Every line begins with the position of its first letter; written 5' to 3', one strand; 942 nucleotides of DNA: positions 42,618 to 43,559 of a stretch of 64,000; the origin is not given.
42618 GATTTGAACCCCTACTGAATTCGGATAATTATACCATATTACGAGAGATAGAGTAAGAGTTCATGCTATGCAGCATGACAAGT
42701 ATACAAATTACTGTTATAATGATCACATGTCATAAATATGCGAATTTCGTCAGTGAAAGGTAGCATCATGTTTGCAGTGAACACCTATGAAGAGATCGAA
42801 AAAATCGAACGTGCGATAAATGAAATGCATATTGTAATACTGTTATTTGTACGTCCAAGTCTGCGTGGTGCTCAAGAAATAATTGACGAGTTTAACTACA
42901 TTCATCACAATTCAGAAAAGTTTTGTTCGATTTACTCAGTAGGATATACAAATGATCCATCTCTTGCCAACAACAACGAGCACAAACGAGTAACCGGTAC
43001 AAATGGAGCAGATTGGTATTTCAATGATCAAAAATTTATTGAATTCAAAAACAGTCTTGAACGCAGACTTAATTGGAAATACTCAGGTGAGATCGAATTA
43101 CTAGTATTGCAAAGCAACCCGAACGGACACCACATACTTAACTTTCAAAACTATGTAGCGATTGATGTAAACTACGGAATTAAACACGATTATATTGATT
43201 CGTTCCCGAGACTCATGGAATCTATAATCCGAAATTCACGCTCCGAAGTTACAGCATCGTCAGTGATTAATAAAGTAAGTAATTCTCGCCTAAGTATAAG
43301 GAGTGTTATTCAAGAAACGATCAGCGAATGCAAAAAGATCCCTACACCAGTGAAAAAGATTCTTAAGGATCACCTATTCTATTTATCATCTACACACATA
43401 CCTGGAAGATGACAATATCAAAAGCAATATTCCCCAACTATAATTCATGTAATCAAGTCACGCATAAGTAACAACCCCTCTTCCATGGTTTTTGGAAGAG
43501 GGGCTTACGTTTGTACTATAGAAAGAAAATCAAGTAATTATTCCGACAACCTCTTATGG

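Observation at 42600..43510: Single AT-rich orphan gene with its own promoter and terminator, between obg and nfnAB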

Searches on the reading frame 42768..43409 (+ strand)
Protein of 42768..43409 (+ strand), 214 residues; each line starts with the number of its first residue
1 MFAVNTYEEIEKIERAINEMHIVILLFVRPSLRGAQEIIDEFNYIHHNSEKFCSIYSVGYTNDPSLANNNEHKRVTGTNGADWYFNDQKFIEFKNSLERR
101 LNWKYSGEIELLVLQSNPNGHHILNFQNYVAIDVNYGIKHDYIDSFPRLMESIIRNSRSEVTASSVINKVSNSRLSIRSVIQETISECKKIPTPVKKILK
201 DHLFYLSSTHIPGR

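Call 8: search_protein_families(library=pfam, proteins=[window:42768-43409:+], max_evalue=10)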
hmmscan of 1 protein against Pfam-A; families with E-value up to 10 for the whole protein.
window:42768-43409:+ (214 aa): 1 family
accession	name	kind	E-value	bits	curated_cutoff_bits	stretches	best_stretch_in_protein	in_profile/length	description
PF04472.17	SepF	-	0.16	12.6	27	1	3-42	5-44/72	Cell division protein SepF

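Call 9: search_protein_families(library=padloc, proteins=[window:42768-43409:+], max_evalue=10)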
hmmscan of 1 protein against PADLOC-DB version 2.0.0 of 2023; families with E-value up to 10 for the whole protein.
window:42768-43409:+ (214 aa): 0 families

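Call 10: search_protein_families(library=phrogs, proteins=[window:42768-43409:+], max_evalue=10)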
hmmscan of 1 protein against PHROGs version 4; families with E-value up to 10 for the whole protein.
window:42768-43409:+ (214 aa): 1 family
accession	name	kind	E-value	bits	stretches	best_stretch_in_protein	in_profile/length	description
phrog_14564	-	unknown function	0.14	12.8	1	79-139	40-96/170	-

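Call 11: search_protein_families(library=ncbifam, proteins=[window:42768-43409:+], max_evalue=10)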
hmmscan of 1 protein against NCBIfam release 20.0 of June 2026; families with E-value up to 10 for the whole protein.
window:42768-43409:+ (214 aa): 1 family
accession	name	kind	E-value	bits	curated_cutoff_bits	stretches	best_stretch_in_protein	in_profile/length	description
TIGR02654.1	circ_KaiB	equivalog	0.15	12.1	145.3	1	150-201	24-75/87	circadian clock protein KaiB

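Call 12: find_homologous_proteins(query=window:42768-43409:+, max_evalue=0.01)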
Query window:42768-43409:+ (214 aa): 207 proteins with E <= 0.01 among 292 candidates; the best 120 are listed.
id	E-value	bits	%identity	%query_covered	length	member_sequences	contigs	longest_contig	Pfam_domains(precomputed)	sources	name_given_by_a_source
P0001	4.2e-138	476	100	100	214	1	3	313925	-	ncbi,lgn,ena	-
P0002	7.6e-101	354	73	98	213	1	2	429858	-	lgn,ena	-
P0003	4.9e-98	345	71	100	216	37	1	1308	-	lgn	-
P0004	1.8e-96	340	70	98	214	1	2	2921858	-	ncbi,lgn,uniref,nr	ncbi:hypothetical protein [Faecalispora anaeroviscerum]|uniref:hypothetical protein n=1 Tax=Faecalis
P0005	3.6e-96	339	69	100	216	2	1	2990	-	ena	-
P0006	3.6e-96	339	70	100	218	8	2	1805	-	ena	-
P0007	7.4e-95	335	67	98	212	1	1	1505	-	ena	-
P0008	8.1e-94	331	67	99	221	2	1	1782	-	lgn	-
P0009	1.5e-90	321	66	98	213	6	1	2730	-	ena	-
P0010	2.7e-89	317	66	98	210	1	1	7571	-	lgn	-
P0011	2.4e-88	313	64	98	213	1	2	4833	-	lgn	-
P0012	6.4e-87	309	64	97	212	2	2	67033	-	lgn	-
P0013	7.5e-85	302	61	97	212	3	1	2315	-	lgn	-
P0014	5.5e-84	299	60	97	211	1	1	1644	-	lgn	-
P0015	1.0e-83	298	60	100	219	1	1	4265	-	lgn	-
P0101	4.0e-72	260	56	99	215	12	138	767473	-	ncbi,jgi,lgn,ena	ncbi:MAG: hypothetical protein ACLT0D_05855 [Anaerovoracaceae bacterium]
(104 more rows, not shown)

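Call 16: find_encoding_contigs(protein=P0001, flank=10000, max_places=4)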
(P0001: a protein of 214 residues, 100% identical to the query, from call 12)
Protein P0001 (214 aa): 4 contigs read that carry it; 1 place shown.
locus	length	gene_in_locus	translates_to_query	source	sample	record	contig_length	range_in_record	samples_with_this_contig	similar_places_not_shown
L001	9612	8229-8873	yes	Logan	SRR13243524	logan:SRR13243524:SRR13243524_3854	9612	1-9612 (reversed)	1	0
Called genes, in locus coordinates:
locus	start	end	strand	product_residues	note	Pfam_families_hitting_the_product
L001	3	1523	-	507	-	?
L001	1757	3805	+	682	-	PF01145:Band_7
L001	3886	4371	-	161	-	-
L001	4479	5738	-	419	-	PF01547:SBP_bac_1, PF13416:SBP_bac_8 (faint)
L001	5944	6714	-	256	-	PF01790:LGT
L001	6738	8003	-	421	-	PF01018:GTP1_OBG, PF01926:MMR_HSR1, PF02421:FeoB_N, PF09269:DUF1967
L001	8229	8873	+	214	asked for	-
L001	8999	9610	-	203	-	?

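Call 17: find_encoding_contigs(protein=P0002, flank=8000, max_places=3)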
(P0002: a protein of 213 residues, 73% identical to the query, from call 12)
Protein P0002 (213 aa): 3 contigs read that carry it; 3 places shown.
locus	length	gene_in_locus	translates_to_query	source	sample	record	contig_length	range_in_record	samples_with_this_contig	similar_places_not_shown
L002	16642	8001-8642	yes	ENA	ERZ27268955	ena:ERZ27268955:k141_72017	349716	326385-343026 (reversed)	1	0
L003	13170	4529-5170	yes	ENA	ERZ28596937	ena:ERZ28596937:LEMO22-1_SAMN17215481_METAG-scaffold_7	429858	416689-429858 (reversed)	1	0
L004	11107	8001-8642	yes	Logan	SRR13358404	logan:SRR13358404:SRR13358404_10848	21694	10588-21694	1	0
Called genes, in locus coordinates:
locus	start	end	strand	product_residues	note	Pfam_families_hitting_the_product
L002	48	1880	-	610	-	PF02534:T4SS-DNA_transf, PF10412:TrwB_AAD_bind, PF12696:TraG-D_C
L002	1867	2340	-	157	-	PF12687:DUF3801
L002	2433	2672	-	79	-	-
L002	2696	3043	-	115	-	PF24963:DUF7768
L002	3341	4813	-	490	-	PF02195:ParB_N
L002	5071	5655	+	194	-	PF09195:Endonuc-BglII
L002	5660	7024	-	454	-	PF02086:MethyltransfD12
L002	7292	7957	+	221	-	-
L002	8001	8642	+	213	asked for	-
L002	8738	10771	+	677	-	PF02518:HATPase_c (weak), PF13589:HATPase_c_3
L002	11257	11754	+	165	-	-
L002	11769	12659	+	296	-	PF00005:ABC_tran, PF13304:AAA_21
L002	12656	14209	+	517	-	-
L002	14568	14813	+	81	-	-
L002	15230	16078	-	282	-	PF02737:3HCDH_N, PF00725:3HCDH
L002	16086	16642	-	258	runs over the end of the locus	PF00378:ECH_1, PF16113:ECH_2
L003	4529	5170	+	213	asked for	-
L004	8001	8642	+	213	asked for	-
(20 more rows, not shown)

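Call 18: find_encoding_contigs(protein=P0004, flank=8000, max_places=3)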
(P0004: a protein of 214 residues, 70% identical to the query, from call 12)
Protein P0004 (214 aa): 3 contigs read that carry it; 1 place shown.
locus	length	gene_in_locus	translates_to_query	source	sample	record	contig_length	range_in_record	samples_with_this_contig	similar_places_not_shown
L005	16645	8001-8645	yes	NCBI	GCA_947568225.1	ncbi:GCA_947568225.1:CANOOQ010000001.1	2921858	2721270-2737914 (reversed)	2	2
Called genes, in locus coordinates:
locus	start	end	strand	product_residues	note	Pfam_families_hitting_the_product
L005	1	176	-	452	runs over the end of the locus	PF01554:MatE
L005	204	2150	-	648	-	PF02558:ApbA, PF08546:ApbA_C, PF00724:Oxidored_FMN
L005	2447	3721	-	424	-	PF00672:HAMP (faint), PF00015:MCPsignal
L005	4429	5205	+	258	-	PF00753:Lactamase_B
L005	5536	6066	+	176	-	PF08002:DUF1697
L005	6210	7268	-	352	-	PF00144:Beta-lactamase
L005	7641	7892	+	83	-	-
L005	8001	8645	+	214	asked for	-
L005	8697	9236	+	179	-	PF02870:Methyltransf_1N, PF01035:DNA_binding_1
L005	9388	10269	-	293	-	PF02645:DegV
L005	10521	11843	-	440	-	PF02885:Glycos_trans_3N, PF00591:Glycos_transf_3, PF07831:PYNP_C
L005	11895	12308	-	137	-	PF00383:dCMP_cyt_deam_1, PF08211:dCMP_cyt_deam_2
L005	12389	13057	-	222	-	PF01791:DeoC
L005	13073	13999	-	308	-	PF02653:BPD_transp_2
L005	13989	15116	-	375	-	PF02653:BPD_transp_2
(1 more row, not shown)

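Call 19: find_encoding_contigs(protein=P0101, flank=8000, max_places=6)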
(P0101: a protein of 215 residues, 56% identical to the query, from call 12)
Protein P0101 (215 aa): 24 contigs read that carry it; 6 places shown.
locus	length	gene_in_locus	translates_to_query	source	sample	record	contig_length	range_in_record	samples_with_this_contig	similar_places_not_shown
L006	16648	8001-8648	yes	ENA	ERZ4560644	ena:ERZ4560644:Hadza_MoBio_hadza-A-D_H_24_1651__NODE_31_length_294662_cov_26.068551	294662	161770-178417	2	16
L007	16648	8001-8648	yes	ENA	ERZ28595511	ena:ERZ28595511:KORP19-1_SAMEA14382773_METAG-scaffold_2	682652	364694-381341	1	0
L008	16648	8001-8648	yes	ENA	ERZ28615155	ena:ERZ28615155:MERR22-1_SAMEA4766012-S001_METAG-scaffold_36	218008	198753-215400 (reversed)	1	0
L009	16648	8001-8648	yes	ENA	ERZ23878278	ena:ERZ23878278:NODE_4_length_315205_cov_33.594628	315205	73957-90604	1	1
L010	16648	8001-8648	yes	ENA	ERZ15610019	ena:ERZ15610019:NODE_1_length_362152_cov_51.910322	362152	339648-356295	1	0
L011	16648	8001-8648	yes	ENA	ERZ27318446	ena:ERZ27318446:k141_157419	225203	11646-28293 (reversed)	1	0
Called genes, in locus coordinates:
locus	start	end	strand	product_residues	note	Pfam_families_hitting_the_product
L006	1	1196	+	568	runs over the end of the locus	PF13145:Rotamase_2 (faint), PF13616:Rotamase_3, PF00639:Rotamase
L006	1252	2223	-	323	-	PF02129:Peptidase_S15, PF12146:Hydrolase_4, PF00561:Abhydrolase_1, PF12697:Abhydrolase_6 (weak), PF00326:Peptidase_S9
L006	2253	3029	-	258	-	PF08379:Bact_transglu_N, PF01841:Transglut_core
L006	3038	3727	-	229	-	PF04168:Alpha-E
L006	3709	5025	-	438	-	PF04174:CP_ATPgrasp_1, PF14403:CP_ATPgrasp_2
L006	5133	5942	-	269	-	PF03446:NAD_binding_2 (weak), PF03807:F420_oxidored, PF14748:P5CR_dimer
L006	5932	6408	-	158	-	PF01741:MscL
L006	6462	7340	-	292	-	PF04055:Radical_SAM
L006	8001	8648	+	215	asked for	-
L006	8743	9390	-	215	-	PF12728:HTH_17 (faint)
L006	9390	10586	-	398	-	PF13102:Phage_int_SAM_5, PF00589:Phage_integrase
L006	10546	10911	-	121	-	PF12728:HTH_17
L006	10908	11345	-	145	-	-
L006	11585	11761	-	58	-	PF21983:NikA-like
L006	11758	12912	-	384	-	PF13481:AAA_25, PF03796:DnaB_C (faint)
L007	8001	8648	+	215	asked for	-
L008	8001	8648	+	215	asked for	-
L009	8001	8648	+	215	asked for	-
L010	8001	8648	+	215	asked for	-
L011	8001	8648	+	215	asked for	-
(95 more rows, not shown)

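Call 23: find_related_loci(query=A1, collection=genome_contigs, flank=10000)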
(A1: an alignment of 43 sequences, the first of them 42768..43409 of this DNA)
Query A1 (214 aa) in genome_contigs; peptide patterns used: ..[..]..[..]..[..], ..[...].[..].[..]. (x = any residue, [..] = any of these).
100 stretches matched a pattern; 45 encode a relative of the query (tblastn E <= 1e-3); 45 distinct loci.
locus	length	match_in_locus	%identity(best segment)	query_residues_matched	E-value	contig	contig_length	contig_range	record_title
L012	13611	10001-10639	72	1-213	8e-106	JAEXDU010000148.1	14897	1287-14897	MAG: Bacillota bacterium isolate OH_HBB_173 k127_1001476, whole genome shotgun sequence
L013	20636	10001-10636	71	1-212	8e-105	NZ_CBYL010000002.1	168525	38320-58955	Faecalispora jeddahensis strain JCD, whole genome shotgun sequence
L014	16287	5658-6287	70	1-210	3e-103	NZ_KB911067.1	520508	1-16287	Faecalispora sporosphaeroides DSM 1294 strain VPI 4527 G340DRAFT_scaffold00002.2, whole genome shotgun sequence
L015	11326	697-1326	66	1-210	6e-99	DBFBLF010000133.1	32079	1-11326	MAG TPA_asm: Oscillospiraceae bacterium isolate MAG3818 k141_183550, whole genome shotgun sequence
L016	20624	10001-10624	63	1-208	5e-94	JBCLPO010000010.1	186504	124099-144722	Lachnospiraceae bacterium 54-53 voucher GPTB0138 scaffold10, whole genome shotgun sequence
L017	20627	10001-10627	60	1-209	4e-88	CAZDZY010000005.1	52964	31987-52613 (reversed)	MAG TPA_asm: uncultured Christensenellaceae bacterium isolate SRP192927_co6_833 genome assembly, contig: NODE_838_length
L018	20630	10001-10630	58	1-210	1e-86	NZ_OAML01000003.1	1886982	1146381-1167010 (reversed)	Pygmaiobacter massiliensis strain Marseille-P3336, whole genome shotgun sequence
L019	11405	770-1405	56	1-212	5e-85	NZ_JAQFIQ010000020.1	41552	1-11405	Breznakia sp. PF5-3 Ga0505214_20, whole genome shotgun sequence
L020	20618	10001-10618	54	1-208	7e-81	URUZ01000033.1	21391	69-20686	uncultured Clostridium sp. isolate UMGS1373 genome assembly, contig: NODE_551_length_21391_cov_4.282537, whole genome sh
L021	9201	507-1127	56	1-206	3e-79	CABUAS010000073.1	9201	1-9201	MAG TPA_asm: uncultured Ruminococcaceae bacterium isolate MGYG-HGUT-03842 genome assembly, contig: GUT_GENOME245705_73,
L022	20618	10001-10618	54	1-208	7e-79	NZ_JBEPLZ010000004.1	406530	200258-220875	Enterocloster citroniae strain DSM 19261 Ga0480187_04, whole genome shotgun sequence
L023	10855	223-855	52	1-211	3e-77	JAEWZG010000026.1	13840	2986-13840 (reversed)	MAG: Bacillota bacterium isolate OH_SFB_203 k127_374206, whole genome shotgun sequence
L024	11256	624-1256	51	1-211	5e-77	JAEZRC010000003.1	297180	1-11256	MAG: Bacillota bacterium isolate OH_PBB_123 k127_1099014, whole genome shotgun sequence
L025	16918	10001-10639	51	1-213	4e-75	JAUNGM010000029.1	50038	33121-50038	MAG: Eubacteriales bacterium isolate S26M_St_56 NODE_492_length_50038_cov_162.286117, whole genome shotgun sequence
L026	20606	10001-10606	53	1-205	9e-75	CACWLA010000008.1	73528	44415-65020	MAG: uncultured Lachnospiraceae bacterium isolate RUG10682 genome assembly, contig: RUG10682_asm_8, whole genome shotgun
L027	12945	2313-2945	52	1-211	5e-74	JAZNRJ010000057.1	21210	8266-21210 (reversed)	MAG: Acutalibacteraceae bacterium isolate T1900044817_TS20190283.MAGScoT_cleanbin_000002 SGB_2823_k141_1214045, whole ge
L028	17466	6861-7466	52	1-205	9e-74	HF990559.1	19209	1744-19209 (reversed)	Firmicutes bacterium CAG:124 genomic scaffold, scf130, whole genome shotgun sequence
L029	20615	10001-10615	53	1-205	8e-74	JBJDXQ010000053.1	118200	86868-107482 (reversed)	MAG: Candidatus Limivicinus sp. isolate SARD16_bin.009 NODE_36_length_118200_cov_21.790055, whole genome shotgun sequenc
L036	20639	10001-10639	50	1-213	6e-72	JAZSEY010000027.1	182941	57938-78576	MAG: Lachnospiraceae bacterium isolate T1900044587_TS20190053.MAGScoT_cleanbin_000008 SGB_602_k141_2130589, whole genome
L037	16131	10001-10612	51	1-208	7e-72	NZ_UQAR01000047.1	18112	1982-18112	Uncultured Ruminococcus sp. isolate UMGS91, whole genome shotgun sequence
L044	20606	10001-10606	48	1-205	8e-68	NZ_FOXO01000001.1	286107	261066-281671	Butyrivibrio proteoclasticus strain P18, whole genome shotgun sequence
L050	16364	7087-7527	44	37-183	7e-49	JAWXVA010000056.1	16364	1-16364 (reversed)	MAG: Eubacteriales bacterium isolate FM_63_G117_IV NODE_1856_length_16365_cov_10.978885, whole genome shotgun sequence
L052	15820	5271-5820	50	26-208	1e-51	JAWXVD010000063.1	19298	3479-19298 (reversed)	MAG: Eubacteriales bacterium isolate FM_66_G121_IV NODE_927_length_19299_cov_4.999739, whole genome shotgun sequence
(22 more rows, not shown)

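Call 24: predict_structure(alignment_id=A1)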
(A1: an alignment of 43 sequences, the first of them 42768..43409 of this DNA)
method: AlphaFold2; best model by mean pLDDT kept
length: 214 residues; sequences in the alignment: 43
mean_pLDDT: 77.1   pTM: 0.78
mean pLDDT of the five models: 77.1, 73.9, 71.7, 70.7, 70.5
residues with pLDDT >= 90: 21; 70-90: 144; 50-70: 39; < 50: 10
segments of 3 or more residues with pLDDT < 50: 168-172, 210-214
pLDDT, mean of each block of 10 residues (from residue 1): 74 87 90 84 72 85 76 73 86 89 87 86 81 87 84 80 53 60 71 65 67 34
secondary structure, 60 per line:
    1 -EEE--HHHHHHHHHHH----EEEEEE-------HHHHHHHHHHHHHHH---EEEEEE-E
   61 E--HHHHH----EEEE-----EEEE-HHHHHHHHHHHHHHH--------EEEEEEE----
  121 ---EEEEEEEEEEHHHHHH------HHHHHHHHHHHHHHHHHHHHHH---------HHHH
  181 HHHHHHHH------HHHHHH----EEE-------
elements in order: E2-4 H7-17 E22-27 H35-49 E53-58 H64-68 E73-76 E82-85 H87-101 E110-116 E124-133 H134-139 H146-167 H177-188 H195-200 E205-207

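Call 26: search_protein_representatives(protein=window:42768-43409:+)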
Query: 214 residues. Proteins with E-value up to 0.001 (for the whole library): 346; up to 1e-10: 85; up to 1e-30: 28. The best 150 are listed.
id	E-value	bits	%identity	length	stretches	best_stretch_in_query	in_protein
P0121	6.9e-69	248.2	52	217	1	1-209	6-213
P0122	2.2e-66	240.1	51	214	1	1-209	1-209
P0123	4.9e-62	225.9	52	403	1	1-200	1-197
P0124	1.2e-55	205.1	49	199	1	1-197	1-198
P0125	6.8e-53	196.0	51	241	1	42-207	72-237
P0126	3.9e-51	190.3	46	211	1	1-207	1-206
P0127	1.9e-50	188.1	45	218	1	3-208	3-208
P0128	4.5e-47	177.0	43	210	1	1-207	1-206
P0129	3.8e-46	174.0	51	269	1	52-207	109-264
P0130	6.4e-45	170.0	51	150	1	69-207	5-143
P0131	1.3e-44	168.9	41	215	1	1-206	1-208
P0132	2.2e-44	168.2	40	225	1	4-208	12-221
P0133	3.2e-44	167.7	51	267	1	1-154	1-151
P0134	1.1e-43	165.9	44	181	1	36-182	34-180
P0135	3.5e-41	157.8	36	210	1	3-207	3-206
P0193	3.6e-11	59.7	28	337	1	18-160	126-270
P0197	5.4e-11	59.2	30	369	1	5-157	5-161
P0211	2.2e-10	57.2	32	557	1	6-133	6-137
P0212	2.3e-10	57.1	28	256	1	20-185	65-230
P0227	1.2e-09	54.8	27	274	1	9-156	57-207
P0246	6.3e-09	52.4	26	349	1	22-173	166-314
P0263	4.9e-08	49.5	26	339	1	21-170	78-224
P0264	5.2e-08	49.5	27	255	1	15-173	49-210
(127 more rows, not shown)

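Call 27: search_protein_families(library=pfam, proteins=[P0123, P0211, P0197, P0193, P0246, P0263, P0133, P0129, P0227, P0212], max_evalue=0.01)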
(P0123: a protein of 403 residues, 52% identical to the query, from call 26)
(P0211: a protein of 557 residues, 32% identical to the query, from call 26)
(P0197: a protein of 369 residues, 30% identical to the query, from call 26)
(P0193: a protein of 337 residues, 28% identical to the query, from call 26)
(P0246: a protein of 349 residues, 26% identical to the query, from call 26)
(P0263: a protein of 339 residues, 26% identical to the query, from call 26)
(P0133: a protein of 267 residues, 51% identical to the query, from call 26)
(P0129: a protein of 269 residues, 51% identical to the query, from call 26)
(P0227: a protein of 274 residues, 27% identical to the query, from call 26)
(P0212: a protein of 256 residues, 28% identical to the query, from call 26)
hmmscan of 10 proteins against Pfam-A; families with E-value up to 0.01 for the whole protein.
P0123 (403 aa): 0 families

P0211 (557 aa): 1 family
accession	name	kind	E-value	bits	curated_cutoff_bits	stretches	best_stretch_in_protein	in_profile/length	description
PF12770.12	CHAT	-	3.1e-07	30.6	24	1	247-359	132-259/289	CHAT domain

P0197 (369 aa): 1 family
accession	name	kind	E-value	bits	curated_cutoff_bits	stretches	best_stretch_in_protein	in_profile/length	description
PF12770.12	CHAT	-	8e-08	32.5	24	1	202-355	105-267/289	CHAT domain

P0193 (337 aa): 0 families

P0246 (349 aa): 0 families

P0263 (339 aa): 0 families

P0133 (267 aa): 0 families

P0129 (269 aa): 1 family
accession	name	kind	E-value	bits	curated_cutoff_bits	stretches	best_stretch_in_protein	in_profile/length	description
PF06970.17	RepA_N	-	4.5e-29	100.6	30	1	15-89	2-76/76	Replication initiator protein A (RepA) N-terminus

P0227 (274 aa): 0 families

P0212 (256 aa): 0 families
